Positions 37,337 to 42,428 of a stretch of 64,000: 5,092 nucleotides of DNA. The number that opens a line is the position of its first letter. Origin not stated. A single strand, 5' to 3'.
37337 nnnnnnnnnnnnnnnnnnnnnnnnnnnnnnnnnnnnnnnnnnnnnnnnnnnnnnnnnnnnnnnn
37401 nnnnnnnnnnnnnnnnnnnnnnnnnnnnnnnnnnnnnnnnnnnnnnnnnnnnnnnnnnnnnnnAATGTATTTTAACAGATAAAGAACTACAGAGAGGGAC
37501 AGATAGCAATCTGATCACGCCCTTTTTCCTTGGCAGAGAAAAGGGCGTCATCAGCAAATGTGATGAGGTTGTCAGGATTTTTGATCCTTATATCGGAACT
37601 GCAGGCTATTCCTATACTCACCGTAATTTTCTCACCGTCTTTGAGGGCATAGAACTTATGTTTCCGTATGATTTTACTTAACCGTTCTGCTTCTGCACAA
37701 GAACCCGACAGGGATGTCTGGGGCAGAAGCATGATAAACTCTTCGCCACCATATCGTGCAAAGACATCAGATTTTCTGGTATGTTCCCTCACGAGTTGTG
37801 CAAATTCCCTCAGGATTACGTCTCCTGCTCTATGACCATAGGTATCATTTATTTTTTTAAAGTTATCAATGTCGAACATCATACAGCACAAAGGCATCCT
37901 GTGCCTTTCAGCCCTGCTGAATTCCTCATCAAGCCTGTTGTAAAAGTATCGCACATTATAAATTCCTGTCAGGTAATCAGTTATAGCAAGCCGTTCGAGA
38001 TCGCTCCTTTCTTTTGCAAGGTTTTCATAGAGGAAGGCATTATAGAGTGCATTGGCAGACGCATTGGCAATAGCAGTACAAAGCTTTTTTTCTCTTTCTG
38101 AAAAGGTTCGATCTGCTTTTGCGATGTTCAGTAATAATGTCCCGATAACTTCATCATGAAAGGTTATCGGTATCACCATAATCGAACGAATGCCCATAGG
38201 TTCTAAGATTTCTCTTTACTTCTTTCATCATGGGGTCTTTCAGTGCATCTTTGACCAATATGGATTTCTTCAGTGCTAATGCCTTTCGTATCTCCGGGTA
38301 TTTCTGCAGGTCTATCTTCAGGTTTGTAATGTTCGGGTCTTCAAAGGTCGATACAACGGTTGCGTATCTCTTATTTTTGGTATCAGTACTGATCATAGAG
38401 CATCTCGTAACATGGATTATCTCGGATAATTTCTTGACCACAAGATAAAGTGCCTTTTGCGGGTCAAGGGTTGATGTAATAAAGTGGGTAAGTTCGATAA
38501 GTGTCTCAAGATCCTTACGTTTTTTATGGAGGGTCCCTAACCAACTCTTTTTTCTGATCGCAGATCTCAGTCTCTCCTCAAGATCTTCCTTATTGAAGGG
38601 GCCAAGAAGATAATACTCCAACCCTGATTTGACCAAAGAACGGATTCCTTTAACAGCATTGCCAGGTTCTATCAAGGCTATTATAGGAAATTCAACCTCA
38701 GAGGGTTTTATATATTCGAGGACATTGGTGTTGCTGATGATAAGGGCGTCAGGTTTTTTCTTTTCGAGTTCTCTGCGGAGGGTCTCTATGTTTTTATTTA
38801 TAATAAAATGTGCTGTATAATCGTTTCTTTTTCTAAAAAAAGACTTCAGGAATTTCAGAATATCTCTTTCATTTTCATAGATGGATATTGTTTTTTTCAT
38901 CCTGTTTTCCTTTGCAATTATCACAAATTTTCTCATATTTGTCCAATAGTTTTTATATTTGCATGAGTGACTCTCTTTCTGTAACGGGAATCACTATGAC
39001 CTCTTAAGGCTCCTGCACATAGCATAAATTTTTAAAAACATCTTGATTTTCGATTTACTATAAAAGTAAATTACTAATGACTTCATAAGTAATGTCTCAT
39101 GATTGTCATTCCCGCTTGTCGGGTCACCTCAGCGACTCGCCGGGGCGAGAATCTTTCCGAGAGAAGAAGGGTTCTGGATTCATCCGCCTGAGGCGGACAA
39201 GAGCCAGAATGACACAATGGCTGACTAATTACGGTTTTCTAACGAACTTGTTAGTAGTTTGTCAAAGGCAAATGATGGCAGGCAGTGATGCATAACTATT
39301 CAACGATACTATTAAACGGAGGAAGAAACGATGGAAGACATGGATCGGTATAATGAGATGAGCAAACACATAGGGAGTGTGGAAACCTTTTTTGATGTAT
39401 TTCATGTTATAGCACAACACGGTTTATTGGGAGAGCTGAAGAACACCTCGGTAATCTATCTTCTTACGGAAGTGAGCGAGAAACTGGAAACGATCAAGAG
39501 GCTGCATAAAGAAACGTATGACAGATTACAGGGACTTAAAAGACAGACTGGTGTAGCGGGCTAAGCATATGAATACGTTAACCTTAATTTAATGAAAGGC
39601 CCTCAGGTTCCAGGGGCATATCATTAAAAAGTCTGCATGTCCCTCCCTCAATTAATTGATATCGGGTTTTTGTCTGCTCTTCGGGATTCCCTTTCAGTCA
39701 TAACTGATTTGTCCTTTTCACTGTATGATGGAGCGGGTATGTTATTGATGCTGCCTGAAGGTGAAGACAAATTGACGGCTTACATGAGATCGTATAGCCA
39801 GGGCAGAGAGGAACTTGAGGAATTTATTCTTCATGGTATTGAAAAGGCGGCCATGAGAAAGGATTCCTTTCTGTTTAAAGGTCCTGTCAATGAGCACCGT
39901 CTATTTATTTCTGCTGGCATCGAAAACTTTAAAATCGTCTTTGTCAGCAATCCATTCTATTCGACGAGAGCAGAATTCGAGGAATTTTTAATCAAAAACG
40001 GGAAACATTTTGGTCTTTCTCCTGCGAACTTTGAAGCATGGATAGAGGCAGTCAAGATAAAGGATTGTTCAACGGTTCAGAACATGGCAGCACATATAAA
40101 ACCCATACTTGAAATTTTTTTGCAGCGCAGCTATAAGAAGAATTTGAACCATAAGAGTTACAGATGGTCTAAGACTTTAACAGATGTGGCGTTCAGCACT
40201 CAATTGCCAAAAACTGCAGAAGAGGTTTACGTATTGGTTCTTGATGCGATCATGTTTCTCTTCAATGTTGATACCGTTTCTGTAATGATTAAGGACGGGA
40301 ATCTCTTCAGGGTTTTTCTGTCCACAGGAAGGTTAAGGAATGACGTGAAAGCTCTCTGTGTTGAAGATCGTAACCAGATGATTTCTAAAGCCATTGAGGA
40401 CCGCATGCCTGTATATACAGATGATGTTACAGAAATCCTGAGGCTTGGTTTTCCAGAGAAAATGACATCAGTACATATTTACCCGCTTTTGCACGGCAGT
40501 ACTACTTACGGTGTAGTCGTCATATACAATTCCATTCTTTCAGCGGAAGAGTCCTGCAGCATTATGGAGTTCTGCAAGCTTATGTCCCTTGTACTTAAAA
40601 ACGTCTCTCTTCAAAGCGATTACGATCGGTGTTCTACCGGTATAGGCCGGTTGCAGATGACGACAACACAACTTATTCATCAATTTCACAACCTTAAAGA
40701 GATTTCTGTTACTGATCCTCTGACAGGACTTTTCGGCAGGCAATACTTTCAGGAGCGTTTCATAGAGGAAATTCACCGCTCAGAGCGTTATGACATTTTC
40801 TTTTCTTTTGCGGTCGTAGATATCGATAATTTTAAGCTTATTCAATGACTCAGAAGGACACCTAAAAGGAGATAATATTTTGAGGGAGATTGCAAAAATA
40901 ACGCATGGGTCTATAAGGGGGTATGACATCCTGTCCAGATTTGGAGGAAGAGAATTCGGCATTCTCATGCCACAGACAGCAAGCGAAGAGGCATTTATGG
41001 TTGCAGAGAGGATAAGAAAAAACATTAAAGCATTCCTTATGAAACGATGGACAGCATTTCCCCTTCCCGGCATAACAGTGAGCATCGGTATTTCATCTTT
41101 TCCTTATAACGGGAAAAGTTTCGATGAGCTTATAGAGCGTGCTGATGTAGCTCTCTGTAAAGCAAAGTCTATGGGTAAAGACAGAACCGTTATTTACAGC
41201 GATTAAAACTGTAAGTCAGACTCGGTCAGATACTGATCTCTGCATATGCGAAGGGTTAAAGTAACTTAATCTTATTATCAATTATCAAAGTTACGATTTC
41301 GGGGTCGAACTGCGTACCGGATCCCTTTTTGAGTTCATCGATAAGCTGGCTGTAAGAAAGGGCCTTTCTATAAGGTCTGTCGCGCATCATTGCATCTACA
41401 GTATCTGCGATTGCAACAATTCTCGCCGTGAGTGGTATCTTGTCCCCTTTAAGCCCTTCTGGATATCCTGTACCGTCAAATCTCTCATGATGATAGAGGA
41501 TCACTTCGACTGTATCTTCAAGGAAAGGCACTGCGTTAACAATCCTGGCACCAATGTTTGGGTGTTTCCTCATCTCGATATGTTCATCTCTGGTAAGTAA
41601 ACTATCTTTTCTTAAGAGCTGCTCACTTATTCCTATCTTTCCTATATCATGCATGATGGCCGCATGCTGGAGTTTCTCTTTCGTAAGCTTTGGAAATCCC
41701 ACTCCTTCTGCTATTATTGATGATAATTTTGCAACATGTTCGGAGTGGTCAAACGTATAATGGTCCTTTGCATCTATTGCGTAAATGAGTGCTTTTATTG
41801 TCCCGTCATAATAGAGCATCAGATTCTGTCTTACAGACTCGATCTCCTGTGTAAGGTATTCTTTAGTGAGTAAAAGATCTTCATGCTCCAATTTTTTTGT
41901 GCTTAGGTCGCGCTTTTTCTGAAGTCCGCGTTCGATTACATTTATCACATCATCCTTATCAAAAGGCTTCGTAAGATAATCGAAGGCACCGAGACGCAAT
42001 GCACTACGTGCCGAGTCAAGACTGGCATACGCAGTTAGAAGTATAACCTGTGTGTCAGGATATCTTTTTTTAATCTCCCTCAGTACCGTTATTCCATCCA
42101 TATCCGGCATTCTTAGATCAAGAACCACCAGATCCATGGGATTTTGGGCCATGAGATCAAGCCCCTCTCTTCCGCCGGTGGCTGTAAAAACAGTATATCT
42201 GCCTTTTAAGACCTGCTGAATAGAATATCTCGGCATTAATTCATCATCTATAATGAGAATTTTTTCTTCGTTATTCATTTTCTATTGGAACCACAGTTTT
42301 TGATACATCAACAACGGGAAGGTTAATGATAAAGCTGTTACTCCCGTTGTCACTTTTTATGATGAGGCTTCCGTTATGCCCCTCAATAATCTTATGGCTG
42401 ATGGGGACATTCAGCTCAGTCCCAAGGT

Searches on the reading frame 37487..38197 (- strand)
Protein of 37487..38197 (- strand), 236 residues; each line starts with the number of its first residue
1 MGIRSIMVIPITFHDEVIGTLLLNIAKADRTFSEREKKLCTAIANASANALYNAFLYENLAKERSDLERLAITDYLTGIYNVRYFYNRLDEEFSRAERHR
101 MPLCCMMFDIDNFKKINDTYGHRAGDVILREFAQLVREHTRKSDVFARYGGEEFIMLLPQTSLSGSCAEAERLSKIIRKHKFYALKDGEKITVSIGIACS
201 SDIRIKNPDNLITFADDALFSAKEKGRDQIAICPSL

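Call 33: search_protein_families(library=ncbifam, proteins=[window:37487-38197:-], max_evalue=0.00001)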
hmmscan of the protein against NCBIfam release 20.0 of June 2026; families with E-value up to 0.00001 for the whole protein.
window:37487-38197:- (236 aa): 21 families
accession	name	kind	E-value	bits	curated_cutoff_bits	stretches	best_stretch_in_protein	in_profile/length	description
TIGR00254.1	GGDEF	domain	5.5e-53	179.1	37.4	1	67-231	1-165/168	diguanylate cyclase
NF007135.0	PRK09581.1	equivalog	4.2e-49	167.6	474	1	65-231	286-453/457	PleD family two-component system response regulator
NF038266.1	diguan_SiaD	equivalog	3.3e-48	164.3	290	1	60-229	83-251/252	biofilm regulation diguanylate cyclase SiaD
NF041606.1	dguan_cyc_DgcA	equivalog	4.5e-47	160.6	370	1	5-232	122-338/340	diguanylate cyclase DgcA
NF047654.1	DiguCycDgcRLepto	equivalog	1.3e-42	145.7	500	1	65-230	127-293/295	diguanylate cyclase DgcR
NF007380.0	PRK09894.1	equivalog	1.4e-42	146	256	1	59-232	117-286/296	diguanylate cyclase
NF007423.1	PRK09966.1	equivalog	4.4e-36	124.6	325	1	58-223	226-390/390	diguanylate cyclase DgcN/YfiN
NF051473.1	DigCycDgcsShew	equivalog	5.2e-35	121.2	400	1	33-232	104-290/291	diguanylate cyclase DgcS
NF047872.1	GGDEF_GdpS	equivalog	5.1e-33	114.7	400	1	51-234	164-351/355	GGDEF domain-containing protein GdpS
NF007298.0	PRK09776.1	equivalog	1.1e-31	109.6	1135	1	66-232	679-844/1111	diguanylate cyclase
NF011955.1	PRK15426.1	equivalog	4.5e-30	104.3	408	1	59-232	386-560/564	cellulose biosynthesis regulator diguanylate cyclase DgcQ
NF007474.0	PRK10060.1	equivalog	5.5e-26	91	782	1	60-232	223-394/663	cyclic di-GMP phosphodiesterase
NF045675.1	PhdiestaseDibA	equivalog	8.5e-26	90.5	980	1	61-232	193-363/623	phosphodiesterase DibA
NF007599.0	PRK10245.1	equivalog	1e-23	83.5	402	1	59-230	198-367/371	diguanylate cyclase AdrA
NF040885.1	diguan_DgcJ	equivalog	3.5e-23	82.1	500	1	64-227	334-490/493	diguanylate cyclase DgcJ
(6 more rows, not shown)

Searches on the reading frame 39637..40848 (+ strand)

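Call 33: search_protein_families(library=ncbifam, proteins=[window:39637-40848:+], max_evalue=0.00001)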
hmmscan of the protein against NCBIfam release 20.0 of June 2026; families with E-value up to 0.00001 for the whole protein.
window:39637-40848:+ (403 aa): 6 families
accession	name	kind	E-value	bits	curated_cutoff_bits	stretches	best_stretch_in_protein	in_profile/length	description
NF038266.1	diguan_SiaD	equivalog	1.8e-10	40.6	290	1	349-402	86-139/252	biofilm regulation diguanylate cyclase SiaD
NF047654.1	DiguCycDgcRLepto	equivalog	8.7e-09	34.7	500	1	351-402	127-178/295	diguanylate cyclase DgcR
NF007135.0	PRK09581.1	equivalog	3.9e-08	32.5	474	1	331-402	267-337/457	PleD family two-component system response regulator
TIGR00254.1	GGDEF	domain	5.3e-08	32.7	37.4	1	354-402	2-50/168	diguanylate cyclase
NF007380.0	PRK09894.1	equivalog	1.1e-07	31.5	256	1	315-402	89-172/296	diguanylate cyclase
NF051473.1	DigCycDgcsShew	equivalog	3.1e-06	26.8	400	1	347-402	125-180/291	diguanylate cyclase DgcS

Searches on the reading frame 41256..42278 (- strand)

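Call 33: search_protein_families(library=ncbifam, proteins=[window:41256-42278:-], max_evalue=0.00001)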
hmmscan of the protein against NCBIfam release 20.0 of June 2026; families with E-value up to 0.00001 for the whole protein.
window:41256-42278:- (340 aa): 97 families (the best 25 are shown)
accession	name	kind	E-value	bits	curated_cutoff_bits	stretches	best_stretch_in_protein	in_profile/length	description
NF053512.1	nitric_RR_NosR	exception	1.5e-69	235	400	1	7-333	1-351/422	response regulator c-di-GMP phosphodiesterase, NosR family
NF008469.0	PRK11361.1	equivalog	4.6e-29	101.4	714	1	1-123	1-124/461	acetoacetate metabolism transcriptional regulator AtoC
TIGR01818.1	ntrC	equivalog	1.5e-26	93.3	558.6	1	7-132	1-127/463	nitrogen regulation protein NR(I)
NF008176.1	PRK10923.1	equivalog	5.8e-25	87.8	620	1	6-126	5-126/469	nitrogen regulation protein NR(I)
NF011695.0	PRK15115.1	equivalog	8.5e-24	84.1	763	1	6-128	8-131/445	two-component system response regulator GlrR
NF007689.0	PRK10365.1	equivalog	1.4e-23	83.4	760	1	4-126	5-128/441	sigma-54-dependent response regulator transcription factor ZraR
NF045505.1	RR_RssB_Pseudo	equivalog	2.4e-23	82.8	700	1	2-132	3-131/394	two-component system response regulator RssB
NF006900.1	PRK09390.1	equivalog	1.3e-21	77.1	255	1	1-142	1-143/203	response regulator FixJ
NF041946.1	LuxO_transreg_Vib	equivalog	1.7e-21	76.6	800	1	33-132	26-125/463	quorum-sensing sigma-54 dependent transcriptional regulator LuxO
NF040534.1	resp_reg_YycF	equivalog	2.8e-20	72.6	340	1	6-136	2-132/231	response regulator YycF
NF045991.1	RespRegCtrARhodob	equivalog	3.1e-20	72.9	350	1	6-148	2-145/224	response regulator transcription factor CtrA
NF051870.1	NAssimRespRegNtrX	equivalog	4.1e-20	72.1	600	1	6-123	3-123/452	nitrogen assimilation response regulator NtrX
NF033791.1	ActR_PrrA_rreg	equivalog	5.3e-20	72.1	250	1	5-123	2-121/173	ActR/PrrA/RegA family redox response regulator transcription factor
TIGR01387.1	cztR_silR_copR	subfamily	2e-19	70.1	279.2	1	7-138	1-133/218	heavy metal response regulator transcription factor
NF045944.1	ResRegRpaBCyano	equivalog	7.5e-19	68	330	1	8-129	1-122/229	response regulator transcription factor RpaB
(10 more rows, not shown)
